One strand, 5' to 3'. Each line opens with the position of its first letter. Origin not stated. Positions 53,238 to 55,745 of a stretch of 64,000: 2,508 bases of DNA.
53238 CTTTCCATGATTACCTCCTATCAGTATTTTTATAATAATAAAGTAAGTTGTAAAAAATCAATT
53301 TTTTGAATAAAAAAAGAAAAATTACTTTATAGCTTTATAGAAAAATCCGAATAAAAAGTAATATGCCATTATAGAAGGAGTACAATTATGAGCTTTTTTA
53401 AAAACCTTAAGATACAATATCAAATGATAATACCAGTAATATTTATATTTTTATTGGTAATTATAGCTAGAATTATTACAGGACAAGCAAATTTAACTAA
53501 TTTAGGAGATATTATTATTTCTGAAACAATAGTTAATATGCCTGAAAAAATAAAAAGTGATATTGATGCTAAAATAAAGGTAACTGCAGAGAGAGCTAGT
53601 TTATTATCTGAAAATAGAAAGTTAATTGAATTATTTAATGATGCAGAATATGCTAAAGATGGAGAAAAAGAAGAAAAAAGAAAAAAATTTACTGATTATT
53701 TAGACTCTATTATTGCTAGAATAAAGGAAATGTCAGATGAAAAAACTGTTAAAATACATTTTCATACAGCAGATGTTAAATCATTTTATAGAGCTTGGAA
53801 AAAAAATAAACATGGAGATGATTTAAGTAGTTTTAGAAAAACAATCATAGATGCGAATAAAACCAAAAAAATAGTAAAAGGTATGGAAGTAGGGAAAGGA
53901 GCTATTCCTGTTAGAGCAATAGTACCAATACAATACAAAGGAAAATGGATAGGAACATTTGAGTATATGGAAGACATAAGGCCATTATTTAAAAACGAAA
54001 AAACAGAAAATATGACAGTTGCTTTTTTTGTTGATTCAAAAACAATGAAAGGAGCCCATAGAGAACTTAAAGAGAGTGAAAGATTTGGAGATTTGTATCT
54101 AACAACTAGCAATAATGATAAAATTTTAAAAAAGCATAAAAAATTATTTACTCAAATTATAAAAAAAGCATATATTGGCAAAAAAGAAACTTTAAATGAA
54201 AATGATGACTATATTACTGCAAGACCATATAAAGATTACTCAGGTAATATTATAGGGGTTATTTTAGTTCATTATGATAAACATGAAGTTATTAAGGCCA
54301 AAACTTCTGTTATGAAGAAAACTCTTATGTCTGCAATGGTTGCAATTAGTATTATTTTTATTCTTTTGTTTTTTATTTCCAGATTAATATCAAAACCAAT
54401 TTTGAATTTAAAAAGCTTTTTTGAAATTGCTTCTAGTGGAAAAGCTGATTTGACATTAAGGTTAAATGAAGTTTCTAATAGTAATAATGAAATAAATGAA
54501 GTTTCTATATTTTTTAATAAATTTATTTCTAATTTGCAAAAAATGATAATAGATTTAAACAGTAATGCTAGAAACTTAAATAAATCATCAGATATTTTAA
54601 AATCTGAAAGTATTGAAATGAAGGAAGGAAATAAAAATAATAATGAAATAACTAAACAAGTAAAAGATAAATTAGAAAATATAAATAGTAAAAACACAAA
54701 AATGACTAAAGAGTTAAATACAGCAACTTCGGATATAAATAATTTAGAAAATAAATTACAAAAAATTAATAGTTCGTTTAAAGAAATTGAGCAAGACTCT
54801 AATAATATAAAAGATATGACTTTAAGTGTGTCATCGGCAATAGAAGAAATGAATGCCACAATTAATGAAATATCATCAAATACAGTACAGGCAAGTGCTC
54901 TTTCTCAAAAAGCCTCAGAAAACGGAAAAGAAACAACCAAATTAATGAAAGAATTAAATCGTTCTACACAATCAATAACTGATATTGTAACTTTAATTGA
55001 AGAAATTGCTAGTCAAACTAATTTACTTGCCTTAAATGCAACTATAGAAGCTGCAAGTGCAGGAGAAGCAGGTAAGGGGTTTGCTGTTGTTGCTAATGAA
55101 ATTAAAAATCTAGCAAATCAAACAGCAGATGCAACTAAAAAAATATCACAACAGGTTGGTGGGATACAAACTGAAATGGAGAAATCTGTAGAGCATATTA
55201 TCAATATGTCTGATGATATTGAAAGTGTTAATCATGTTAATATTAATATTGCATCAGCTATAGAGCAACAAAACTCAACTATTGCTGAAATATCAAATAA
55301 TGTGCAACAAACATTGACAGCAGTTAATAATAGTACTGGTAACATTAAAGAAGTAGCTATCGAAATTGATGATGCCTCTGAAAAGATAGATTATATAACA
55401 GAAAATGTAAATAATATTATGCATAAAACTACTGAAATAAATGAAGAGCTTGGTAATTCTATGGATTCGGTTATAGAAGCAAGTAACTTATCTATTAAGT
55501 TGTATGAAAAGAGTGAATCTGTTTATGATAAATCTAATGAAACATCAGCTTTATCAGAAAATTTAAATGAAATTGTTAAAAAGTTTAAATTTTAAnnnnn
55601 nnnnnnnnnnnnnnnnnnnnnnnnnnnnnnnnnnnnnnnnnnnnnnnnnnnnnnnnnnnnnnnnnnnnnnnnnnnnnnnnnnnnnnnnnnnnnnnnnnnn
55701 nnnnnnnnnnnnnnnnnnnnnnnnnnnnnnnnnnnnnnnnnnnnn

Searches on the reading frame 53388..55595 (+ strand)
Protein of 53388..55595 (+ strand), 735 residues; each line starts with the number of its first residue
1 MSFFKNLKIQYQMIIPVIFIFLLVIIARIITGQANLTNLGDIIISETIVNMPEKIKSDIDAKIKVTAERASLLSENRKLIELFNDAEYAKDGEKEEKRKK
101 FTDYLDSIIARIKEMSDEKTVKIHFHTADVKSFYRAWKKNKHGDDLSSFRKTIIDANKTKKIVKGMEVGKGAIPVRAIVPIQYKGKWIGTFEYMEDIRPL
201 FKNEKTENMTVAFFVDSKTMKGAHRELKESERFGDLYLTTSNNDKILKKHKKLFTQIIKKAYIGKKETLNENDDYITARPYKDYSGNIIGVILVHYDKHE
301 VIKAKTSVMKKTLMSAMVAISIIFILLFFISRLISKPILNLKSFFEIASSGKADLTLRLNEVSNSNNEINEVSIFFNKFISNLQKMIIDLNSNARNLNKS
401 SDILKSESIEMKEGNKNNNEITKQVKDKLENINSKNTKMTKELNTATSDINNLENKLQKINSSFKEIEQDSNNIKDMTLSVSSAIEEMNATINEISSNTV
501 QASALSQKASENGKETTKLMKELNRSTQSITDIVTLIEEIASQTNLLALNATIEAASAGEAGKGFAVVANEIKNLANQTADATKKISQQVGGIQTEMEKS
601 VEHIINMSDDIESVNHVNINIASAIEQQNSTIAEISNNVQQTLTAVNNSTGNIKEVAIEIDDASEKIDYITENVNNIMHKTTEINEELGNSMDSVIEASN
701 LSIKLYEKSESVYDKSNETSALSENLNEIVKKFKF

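Call 3: search_protein_families(library=pfam, proteins=[window:53388-55595:+], max_evalue=1)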
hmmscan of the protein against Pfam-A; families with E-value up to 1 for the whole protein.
window:53388-55595:+ (735 aa): 17 families
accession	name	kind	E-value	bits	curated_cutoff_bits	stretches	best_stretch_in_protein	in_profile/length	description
PF00015.26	MCPsignal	-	3.6e-33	115.3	34.6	2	505-656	7-161/172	Methyl-accepting chemotaxis protein (MCP) signalling domain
PF14827.12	dCache_3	-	3.6e-15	56.6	25.7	1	96-297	46-234/239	Double sensory domain of two-component sensor kinase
PF06103.16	DUF948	-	3.6e-06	27.5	37.2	3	619-685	22-88/89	Bacterial protein of unknown function (DUF948)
PF07889.17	DUF1664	-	0.00034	21.1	34.6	2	418-498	43-123/124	Protein of unknown function (DUF1664)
PF04740.18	LXG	-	0.0032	17.8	26.5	1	381-466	109-195/202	LXG domain of WXG superfamily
PF05276.19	SH3BP5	-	0.0079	16.4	25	1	442-509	13-80/231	SH3 domain-binding protein 5 (SH3BP5)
PF13851.11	GAS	-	0.009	15.9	32.3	1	416-554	22-159/200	Growth-arrest specific micro-tubule binding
PF20492.3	ERM_helical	-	0.011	16.2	40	1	423-525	9-115/120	Ezrin/radixin/moesin, alpha-helical domain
PF21645.3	FakA-like_M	-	0.013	15.7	24.9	1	94-132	16-54/80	Fatty acid kinase subunit A-like, middle domain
PF18052.6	Rx_N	-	0.084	13.4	27.7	0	430-482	7-62/93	Rx N-terminal domain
PF06009.19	Laminin_II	-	0.098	13.1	33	1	426-496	2-72/138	Laminin Domain II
PF12545.13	DUF3739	-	0.12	13.3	27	1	526-581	47-102/110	Filamentous haemagglutinin family outer membrane protein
PF20667.3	Sec10_N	-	0.19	12.3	27.4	0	568-628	22-82/118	Exocyst complex component Sec10, N-terminal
PF03907.18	Spo7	-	0.33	10.8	27.5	0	301-403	59-162/211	Spo7-like protein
PF06013.18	WXG100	-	0.36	11.6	27.3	0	557-599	41-83/86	Proteins of 100 residues with WXG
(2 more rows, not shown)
